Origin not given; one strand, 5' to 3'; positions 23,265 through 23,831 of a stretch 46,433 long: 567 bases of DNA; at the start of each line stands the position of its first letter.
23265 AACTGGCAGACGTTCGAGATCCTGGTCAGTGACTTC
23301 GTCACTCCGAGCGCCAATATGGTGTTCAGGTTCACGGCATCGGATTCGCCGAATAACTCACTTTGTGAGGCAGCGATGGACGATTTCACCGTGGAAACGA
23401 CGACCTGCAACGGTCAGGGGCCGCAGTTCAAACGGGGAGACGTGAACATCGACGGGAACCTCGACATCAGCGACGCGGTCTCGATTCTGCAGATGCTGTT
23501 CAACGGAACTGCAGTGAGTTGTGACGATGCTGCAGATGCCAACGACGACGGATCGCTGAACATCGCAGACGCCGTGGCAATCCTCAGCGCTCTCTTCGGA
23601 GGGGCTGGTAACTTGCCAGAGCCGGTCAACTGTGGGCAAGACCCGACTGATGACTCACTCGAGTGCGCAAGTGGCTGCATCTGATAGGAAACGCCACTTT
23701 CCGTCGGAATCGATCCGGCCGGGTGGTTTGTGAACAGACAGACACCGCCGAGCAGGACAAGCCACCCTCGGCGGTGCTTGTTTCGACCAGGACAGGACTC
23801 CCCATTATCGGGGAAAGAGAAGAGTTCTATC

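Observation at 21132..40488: Five secreted proteins within 19 kb share a Cys-capped dockerin-like double EF-hand module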

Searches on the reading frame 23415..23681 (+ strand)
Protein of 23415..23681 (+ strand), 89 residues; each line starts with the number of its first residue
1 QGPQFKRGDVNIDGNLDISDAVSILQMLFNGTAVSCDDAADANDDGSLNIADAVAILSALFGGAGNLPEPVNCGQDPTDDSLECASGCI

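Call 17: find_homologous_proteins(query=A1)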
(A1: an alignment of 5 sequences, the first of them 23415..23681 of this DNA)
Query A1 (5 sequences) (89 aa, profile of the alignment): 1137 proteins with E <= 0.001 among 2170 candidates; the best 120 are listed.
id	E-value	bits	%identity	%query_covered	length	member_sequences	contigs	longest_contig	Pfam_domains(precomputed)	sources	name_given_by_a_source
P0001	1.0e-35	140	50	96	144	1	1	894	-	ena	-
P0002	5.5e-33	131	41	79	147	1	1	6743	-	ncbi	ncbi:MAG: hypothetical protein AAEJ47_05780, partial [Planctomycetota bacterium]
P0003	1.0e-30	124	55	93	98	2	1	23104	-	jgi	jgi:hypothetical protein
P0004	1.5e-30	123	56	93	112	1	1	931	PF00404.25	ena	-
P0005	2.4e-30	123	54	93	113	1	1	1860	-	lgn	-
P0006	3.6e-30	122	61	88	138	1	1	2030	-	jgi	jgi:hypothetical protein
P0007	5.1e-30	121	52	96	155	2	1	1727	-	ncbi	ncbi:MAG: hypothetical protein AAEJ04_11220, partial [Planctomycetota bacterium]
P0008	8.8e-30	121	51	93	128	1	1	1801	PF00404.25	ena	-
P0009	2.2e-29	119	49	93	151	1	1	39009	-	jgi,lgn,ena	-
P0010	2.3e-29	119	39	88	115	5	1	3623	PF00404.25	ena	-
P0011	2.7e-29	119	57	92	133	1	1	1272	-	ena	-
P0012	3.3e-29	119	52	98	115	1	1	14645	PF00404.25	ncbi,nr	ncbi:MAG: hypothetical protein KDC38_01410, partial [Planctomycetes bacterium]|nr:hypothetical prote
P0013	4.0e-29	119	56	92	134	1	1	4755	-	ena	-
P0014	4.7e-29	118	57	94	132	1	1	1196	-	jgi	jgi:hypothetical protein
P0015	5.2e-29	118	52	96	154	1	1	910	-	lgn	-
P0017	9.1e-29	117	58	93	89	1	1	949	PF00404.25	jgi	-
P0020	2.0e-28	116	63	91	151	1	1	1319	PF00404.25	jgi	jgi:hypothetical protein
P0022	2.3e-28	116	52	91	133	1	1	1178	PF02412.24,PF00404.25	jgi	jgi:hypothetical protein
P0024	4.0e-28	115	56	96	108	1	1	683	PF00404.25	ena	-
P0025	4.5e-28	115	60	90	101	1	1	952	PF00404.25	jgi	jgi:hypothetical protein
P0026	6.4e-28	115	63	92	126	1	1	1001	PF00404.25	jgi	jgi:hypothetical protein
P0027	6.9e-28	115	57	92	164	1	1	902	PF00404.25,PF13385.14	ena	-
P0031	1.0e-27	114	56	92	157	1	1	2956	PF00404.25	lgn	-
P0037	1.5e-27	114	54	92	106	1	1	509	PF00404.25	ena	-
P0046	5.4e-27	112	55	92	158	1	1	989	PF00801.27,PF00404.25,PF18911.7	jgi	jgi:PKD repeat protein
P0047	5.5e-27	112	52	94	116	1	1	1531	PF00404.25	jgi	jgi:hypothetical protein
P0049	6.1e-27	112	62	92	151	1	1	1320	PF00404.25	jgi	-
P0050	8.6e-27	111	59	91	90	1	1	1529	PF00404.25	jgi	jgi:hypothetical protein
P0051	9.6e-27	111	54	92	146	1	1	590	PF00404.25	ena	-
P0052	1.1e-26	111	52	92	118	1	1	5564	PF00404.25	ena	-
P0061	1.6e-26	110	52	92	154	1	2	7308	PF00801.27,PF00404.25,PF18911.7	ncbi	ncbi:MAG: PKD domain-containing protein, partial [Planctomycetota bacterium]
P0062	1.6e-26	110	47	94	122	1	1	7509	PF00404.25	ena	-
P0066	1.8e-26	110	50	88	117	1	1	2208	PF00404.25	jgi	-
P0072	2.3e-26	110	54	92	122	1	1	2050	PF00404.25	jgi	jgi:hypothetical protein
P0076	2.5e-26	110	51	92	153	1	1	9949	PF00404.25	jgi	jgi:hypothetical protein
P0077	2.7e-26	110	51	91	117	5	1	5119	PF00404.25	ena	-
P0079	2.8e-26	110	48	94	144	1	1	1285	PF00404.25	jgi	jgi:hypothetical protein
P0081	2.9e-26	109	52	93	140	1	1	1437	PF00404.25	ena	-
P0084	3.4e-26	109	60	90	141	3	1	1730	PF00404.25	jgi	-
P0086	3.7e-26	109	41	96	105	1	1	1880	PF00404.25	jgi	jgi:hypothetical protein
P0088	4.4e-26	109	66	88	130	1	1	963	PF00404.25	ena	-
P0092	6.4e-26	108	50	94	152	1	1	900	PF00404.25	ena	-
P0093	6.4e-26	108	51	91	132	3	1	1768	PF00404.25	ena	-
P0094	6.6e-26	108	51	92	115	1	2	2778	PF00404.25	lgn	-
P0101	8.8e-26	108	62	92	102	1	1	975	PF00404.25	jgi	jgi:hypothetical protein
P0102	9.3e-26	108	49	90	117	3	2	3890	PF00404.25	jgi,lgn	jgi:hypothetical protein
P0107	1.1e-25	108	51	92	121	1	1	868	PF00404.25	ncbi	-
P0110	1.5e-25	107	53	94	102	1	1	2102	PF00404.25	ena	-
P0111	1.6e-25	107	47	94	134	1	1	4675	PF00404.25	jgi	-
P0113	1.7e-25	107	54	91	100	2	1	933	PF00404.25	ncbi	-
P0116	1.8e-25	107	48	92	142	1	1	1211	PF00404.25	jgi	jgi:hypothetical protein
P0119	1.9e-25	107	53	97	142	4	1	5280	PF00404.25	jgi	-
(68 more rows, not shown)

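Call 21: search_protein_representatives(alignment_id=A1)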
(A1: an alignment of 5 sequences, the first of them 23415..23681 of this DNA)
Query: 5 sequences, 92 profile positions. Proteins with E-value up to 0.001 (for the whole library): 41077; up to 1e-10: 23643; up to 1e-30: 567. The best 150 are listed.
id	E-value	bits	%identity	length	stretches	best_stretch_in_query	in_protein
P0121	6.4e-140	472.1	-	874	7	3-90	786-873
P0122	1.0e-91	317.6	-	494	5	4-92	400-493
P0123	7.0e-90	311.7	-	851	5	3-91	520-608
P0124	8.1e-89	308.3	-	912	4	4-87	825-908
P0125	1.9e-79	278.3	-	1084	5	3-80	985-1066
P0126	3.3e-79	277.5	-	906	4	4-89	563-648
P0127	1.8e-76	268.7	-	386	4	4-92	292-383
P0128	2.5e-76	268.2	-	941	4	3-90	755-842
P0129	1.5e-73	259.4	-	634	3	4-86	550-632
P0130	4.7e-70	248.2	-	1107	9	3-61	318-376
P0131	7.2e-70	247.6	-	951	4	4-87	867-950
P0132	2.5e-69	245.8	-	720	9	8-75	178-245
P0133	1.7e-68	243.2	-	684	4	4-89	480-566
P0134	2.4e-67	239.5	-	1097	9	3-66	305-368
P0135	8.2e-67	237.8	-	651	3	3-86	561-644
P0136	1.0e-66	237.5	-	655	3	2-90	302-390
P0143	4.4e-62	222.6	-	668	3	4-90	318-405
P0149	6.0e-58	209.4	-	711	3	4-90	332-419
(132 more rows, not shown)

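Call 24: find_related_loci(query=A1, collection=genome_contigs, flank=10000)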
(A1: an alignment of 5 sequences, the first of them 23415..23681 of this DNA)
Query A1 (89 aa) in genome_contigs; peptide patterns used: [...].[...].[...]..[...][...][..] (x = any residue, [..] = any of these).
600 stretches matched a pattern (row limit reached: there are more); 81 encode a relative of the query (tblastn E <= 1e-3); the best 80 are kept; 80 distinct loci.
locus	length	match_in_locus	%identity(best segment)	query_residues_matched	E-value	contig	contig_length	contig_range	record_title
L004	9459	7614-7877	80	1-88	7e-43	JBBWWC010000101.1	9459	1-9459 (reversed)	MAG: Planctomycetota bacterium isolate OC6_150m_MAG_282 OC6_150m_contig_4338340, whole genome shotgun sequence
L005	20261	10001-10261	76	2-88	1e-33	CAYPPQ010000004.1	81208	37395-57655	MAG TPA_asm: uncultured Planctomycetia bacterium isolate binchicken_co147_300 genome assembly, contig: NODE_876_length_8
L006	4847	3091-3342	62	4-86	9e-28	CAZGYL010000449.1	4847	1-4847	MAG TPA_asm: uncultured Planctomycetia bacterium isolate binchicken_co6_198 genome assembly, contig: NODE_23814_length_4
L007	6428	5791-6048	56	5-88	2e-26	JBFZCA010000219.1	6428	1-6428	MAG: Planctomycetota bacterium isolate PPR_0510 k121_33418, whole genome shotgun sequence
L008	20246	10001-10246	55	3-84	1e-25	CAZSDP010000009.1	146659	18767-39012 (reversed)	MAG TPA_asm: uncultured Planctomycetia bacterium isolate binchicken_co275_154 genome assembly, contig: NODE_31_length_14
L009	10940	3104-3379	50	1-86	3e-23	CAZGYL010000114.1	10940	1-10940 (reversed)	MAG TPA_asm: uncultured Planctomycetia bacterium isolate binchicken_co6_198 genome assembly, contig: NODE_7301_length_10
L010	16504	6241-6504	54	4-88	3e-22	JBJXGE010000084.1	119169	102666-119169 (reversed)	MAG: Planctomycetota bacterium isolate F1F2.bin.342 k127_1761698, whole genome shotgun sequence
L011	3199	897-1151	54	5-87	5e-22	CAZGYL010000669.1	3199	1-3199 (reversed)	MAG TPA_asm: uncultured Planctomycetia bacterium isolate binchicken_co6_198 genome assembly, contig: NODE_43018_length_3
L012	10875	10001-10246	55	4-84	3e-21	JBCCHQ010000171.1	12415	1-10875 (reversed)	MAG: Planctomycetota bacterium isolate P01_B01_bin.70 k141_1484574_length_12415_cov_10.9470, whole genome shotgun sequen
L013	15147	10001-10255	52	4-86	4e-21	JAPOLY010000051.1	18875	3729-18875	MAG: bacterium isolate bin129 k141_2978875_length_18875_cov_102.1335, whole genome shotgun sequence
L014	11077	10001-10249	52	5-86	8e-21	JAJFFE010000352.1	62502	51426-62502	MAG: Planctomycetota bacterium isolate OFTM36 OFTM36_351, whole genome shotgun sequence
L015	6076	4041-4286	49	4-84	1e-20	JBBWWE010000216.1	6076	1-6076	MAG: Planctomycetota bacterium isolate OC6_2000m_MAG_215 OC6_2000m_contig_2253468, whole genome shotgun sequence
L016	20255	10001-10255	52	4-86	9e-21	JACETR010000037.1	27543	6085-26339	MAG: Planctomycetota bacterium isolate MCMED-G47 Planctomycetes-MCMED-G47-C37, whole genome shotgun sequence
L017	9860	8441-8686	49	4-84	1e-20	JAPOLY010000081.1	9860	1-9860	MAG: bacterium isolate bin129 k141_4097748_length_9860_cov_17.2097, whole genome shotgun sequence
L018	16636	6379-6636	50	3-86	3e-20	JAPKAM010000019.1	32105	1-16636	MAG: Planctomycetota bacterium isolate ANT-12 NODE_744_length_32105_cov_13.586022, whole genome shotgun sequence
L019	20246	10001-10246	50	5-85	6e-20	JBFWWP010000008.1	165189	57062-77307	MAG: Planctomycetota bacterium isolate CA_2019_TPBS_12 NODE_840_length_165189_cov_15.723395_TPBS, whole genome shotgun s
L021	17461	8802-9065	49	1-86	1e-19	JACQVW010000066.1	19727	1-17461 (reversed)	MAG: Planctomycetota bacterium isolate NC_groundwater_1473_Ag_S-0.65um_71_22 S_p65_S5_coassembly_k141_325227, whole geno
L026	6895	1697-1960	50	5-88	9e-19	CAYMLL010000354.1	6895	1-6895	MAG TPA_asm: uncultured Planctomycetia bacterium isolate binchicken_co141_357 genome assembly, contig: NODE_38937_length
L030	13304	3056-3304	54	3-82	6e-20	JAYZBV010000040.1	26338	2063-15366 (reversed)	MAG: Planctomycetota bacterium isolate XB_MAG1214 DB_MAG1214_0040, whole genome shotgun sequence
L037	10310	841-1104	50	1-84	7e-18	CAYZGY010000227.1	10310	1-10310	MAG TPA_asm: uncultured Planctomycetia bacterium isolate binchicken_co141_54 genome assembly, contig: NODE_25239_length_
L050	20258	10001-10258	48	4-87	7e-16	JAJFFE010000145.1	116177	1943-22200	MAG: Planctomycetota bacterium isolate OFTM36 OFTM36_144, whole genome shotgun sequence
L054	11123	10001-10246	51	4-84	2e-17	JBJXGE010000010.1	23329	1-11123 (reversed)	MAG: Planctomycetota bacterium isolate F1F2.bin.342 k127_7219964, whole genome shotgun sequence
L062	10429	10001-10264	43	3-86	1e-13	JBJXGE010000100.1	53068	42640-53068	MAG: Planctomycetota bacterium isolate F1F2.bin.342 k127_8131496, whole genome shotgun sequence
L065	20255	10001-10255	54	4-85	3e-13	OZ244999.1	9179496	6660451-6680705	MAG: Planctomycetota bacterium isolate 5a0c312b-e6f1-480a-aa4e-ac94299b485f genome assembly, chromosome: 1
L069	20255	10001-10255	40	4-85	3e-12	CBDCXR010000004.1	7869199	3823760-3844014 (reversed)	MAG: Planctomycetota bacterium isolate 4b603351-8a71-4708-9f49-a82285727c68 genome assembly, contig: contig_4, whole gen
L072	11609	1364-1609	50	5-84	6e-10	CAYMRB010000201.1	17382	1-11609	MAG TPA_asm: uncultured Planctomycetia bacterium isolate SRP077602_co5_567 genome assembly, contig: NODE_15495_length_17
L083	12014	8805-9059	45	3-85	3e-18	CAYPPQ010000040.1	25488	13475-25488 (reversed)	MAG TPA_asm: uncultured Planctomycetia bacterium isolate binchicken_co147_300 genome assembly, contig: NODE_6556_length_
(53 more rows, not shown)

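Call 41: search_protein_families(library=pfam, alignment_id=A3, max_evalue=0.001)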
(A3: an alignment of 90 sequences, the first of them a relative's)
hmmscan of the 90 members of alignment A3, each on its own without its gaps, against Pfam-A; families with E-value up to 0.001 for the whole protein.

A. member 1, L052:909-2114:+ (402 aa): 0 families

B. families by the number of members that match (of 90 scanned): 59 families (the first 25 are shown)
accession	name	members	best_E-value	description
PF00404.24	Dockerin_1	21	7.3e-11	Dockerin type I domain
PF06739.17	SBBP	5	1.5e-25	Beta-propeller repeat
PF13517.12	FG-GAP_3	3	4.4e-56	FG-GAP-like repeat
PF13229.12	Beta_helix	3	1.7e-38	Right handed beta helix region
PF14312.12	FG-GAP_2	2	1.7e-81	FG-GAP repeat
PF24684.1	Vgb_lyase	2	6.4e-34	Virginiamycin B lyase family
PF01839.29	FG-GAP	2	1.3e-19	FG-GAP repeat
PF05048.19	NosD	2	1.3e-08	Periplasmic copper-binding protein (NosD)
PF07494.17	Reg_prop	2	2.6e-08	Two component regulator propeller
PF00963.24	Cohesin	2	1.5e-05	Cohesin domain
PF13620.12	CarboxypepD_reg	2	9.4e-05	Carboxypeptidase regulatory-like domain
PF08811.16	DUF1800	1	2.3e-71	Protein of unknown function (DUF1800)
PF03781.23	FGE-sulfatase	1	1.1e-42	Sulfatase-modifying factor enzyme 1-like domain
PF06537.16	DHOR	1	9.6e-32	Di-haem oxidoreductase, putative peroxidase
PF03067.21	LPMO_10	1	1.6e-30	Lytic polysaccharide mono-oxygenase, cellulose-degrading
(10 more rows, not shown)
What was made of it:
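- On Dockerin (type I, Pfam PF00404): Of 90 family members, 21 match at E<1e-3 (call 41).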

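Call 42: search_protein_families(library=pfam, proteins=[L021:8712-10460:+, L021:10337-12061:+, L021:12122-13813:+, L069:9680-12310:+, L069:8159-9841:-, L019:9842-11062:+, L026:1571-2884:+, L072:1025-2182:+, L065:9629-10693:+, L050:9908-12724:+], max_evalue=0.01)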
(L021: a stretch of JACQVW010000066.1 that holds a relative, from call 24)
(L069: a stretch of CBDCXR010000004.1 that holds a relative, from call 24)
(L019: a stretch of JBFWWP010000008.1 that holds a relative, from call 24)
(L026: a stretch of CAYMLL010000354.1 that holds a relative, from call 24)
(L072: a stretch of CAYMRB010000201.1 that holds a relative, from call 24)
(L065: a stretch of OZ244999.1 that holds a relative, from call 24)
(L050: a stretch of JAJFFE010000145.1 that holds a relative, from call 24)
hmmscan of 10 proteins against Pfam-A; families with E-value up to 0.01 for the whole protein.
L021:8712-10460:+ (583 aa): 1 family
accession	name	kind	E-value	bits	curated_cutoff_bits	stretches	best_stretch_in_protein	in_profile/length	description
PF06739.17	SBBP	-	1.5e-19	70.1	20.5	1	251-280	4-33/38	Beta-propeller repeat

L021:10337-12061:+ (575 aa): 4 families
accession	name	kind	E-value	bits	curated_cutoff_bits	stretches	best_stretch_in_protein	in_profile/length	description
PF06739.17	SBBP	-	4.3e-19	68.6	20.5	2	437-460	9-32/38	Beta-propeller repeat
PF07494.17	Reg_prop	-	2.8e-06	27.3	20.4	0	491-511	1-21/24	Two component regulator propeller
PF01436.27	NHL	-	6.2e-05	23.3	20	0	287-302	3-18/28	NHL repeat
PF13964.12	Kelch_6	-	0.0015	18.9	25.3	0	288-325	5-37/50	Kelch motif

L021:12122-13813:+ (564 aa): 1 family
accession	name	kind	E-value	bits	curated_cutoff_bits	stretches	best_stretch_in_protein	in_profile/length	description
PF06739.17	SBBP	-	1.5e-12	47.7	20.5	0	162-179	17-34/38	Beta-propeller repeat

L069:9680-12310:+ (877 aa): 5 families
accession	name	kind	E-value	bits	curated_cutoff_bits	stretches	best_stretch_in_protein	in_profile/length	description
PF08811.16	DUF1800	-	2.3e-71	241.6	26.1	3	401-638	112-272/419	Protein of unknown function (DUF1800)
PF13202.12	EF-hand_5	-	4.8e-13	48.3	25.9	0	330-350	4-24/25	EF hand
PF00036.39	EF-hand_1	-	5.7e-11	41.6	25.4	1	329-350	4-25/29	EF hand domain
PF13405.12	EF-hand_6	-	1.1e-08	34.5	25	0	329-347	4-22/30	EF-hand domain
PF13499.12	EF-hand_7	-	1.4e-07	32.2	30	0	631-686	3-63/67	EF-hand domain pair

L069:8159-9841:- (561 aa): 1 family
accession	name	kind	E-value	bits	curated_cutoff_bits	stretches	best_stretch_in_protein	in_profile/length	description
PF13442.11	Cytochrome_CBB3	-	0.00013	22.7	27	1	447-494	3-48/68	Cytochrome C oxidase, cbb3-type, subunit III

L019:9842-11062:+ (407 aa): 1 family
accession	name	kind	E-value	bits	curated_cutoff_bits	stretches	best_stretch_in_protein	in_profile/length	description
PF03781.23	FGE-sulfatase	-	1.1e-42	146.9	23.3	1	171-404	6-255/255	Sulfatase-modifying factor enzyme 1-like domain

L026:1571-2884:+ (438 aa): 3 families
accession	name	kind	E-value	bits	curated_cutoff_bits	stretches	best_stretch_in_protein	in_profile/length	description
PF24684.1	Vgb_lyase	-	6.4e-34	117.5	50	1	137-379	43-281/290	Virginiamycin B lyase family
PF08450.18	SGL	-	6.1e-07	29.7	26.3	0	261-316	167-224/246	SMP-30/Gluconolactonase/LRE-like region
PF16819.11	DUF5074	-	0.0029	17.1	27.2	0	204-316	157-225/353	Domain of unknown function (DUF5074)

L072:1025-2182:+ (386 aa): 1 family
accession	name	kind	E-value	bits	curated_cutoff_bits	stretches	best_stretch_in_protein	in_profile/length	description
PF20533.3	DUF6748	-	9.6e-13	48.7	27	2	241-374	45-186/196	Domain of unknown function (DUF6748)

L065:9629-10693:+ (355 aa): 1 family
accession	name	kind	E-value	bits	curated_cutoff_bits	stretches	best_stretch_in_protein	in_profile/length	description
PF00404.24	Dockerin_1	-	3.6e-06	27.5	22.9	1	129-175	2-48/57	Dockerin type I domain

L050:9908-12724:+ (939 aa): 7 families
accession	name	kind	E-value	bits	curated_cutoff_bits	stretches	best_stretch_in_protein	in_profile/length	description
PF14522.11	Cytochrome_C7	-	1e-10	41.7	24.8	1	675-747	7-67/67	Cytochrome c7 and related cytochrome c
PF14537.11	Cytochrom_c3_2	-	3.3e-08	34.3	25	1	679-748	5-66/79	Cytochrome c3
PF22113.1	Mtrc-MtrF_II-IV_dom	-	2.4e-06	27.6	30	0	799-932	8-128/176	Outer membrane cytochrome MtrC/MtrF-like, domains II/IV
PF00404.24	Dockerin_1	-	9.2e-05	23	22.9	1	36-85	2-52/57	Dockerin type I domain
PF18911.6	PKD_4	-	0.0014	19.1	27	1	212-296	2-76/85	PKD domain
PF21563.3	Mcp40H-20_sensor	-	0.0022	18.7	27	0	726-754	75-103/112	Methyl-accepting chemotaxis sensory transducer, class 40H, sensor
PF05354.17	Phage_attach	-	0.0025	18.8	26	0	221-299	20-98/99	Phage Head-Tail Attachment protein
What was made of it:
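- The cargo is extremely diverse (calls 41, 42).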
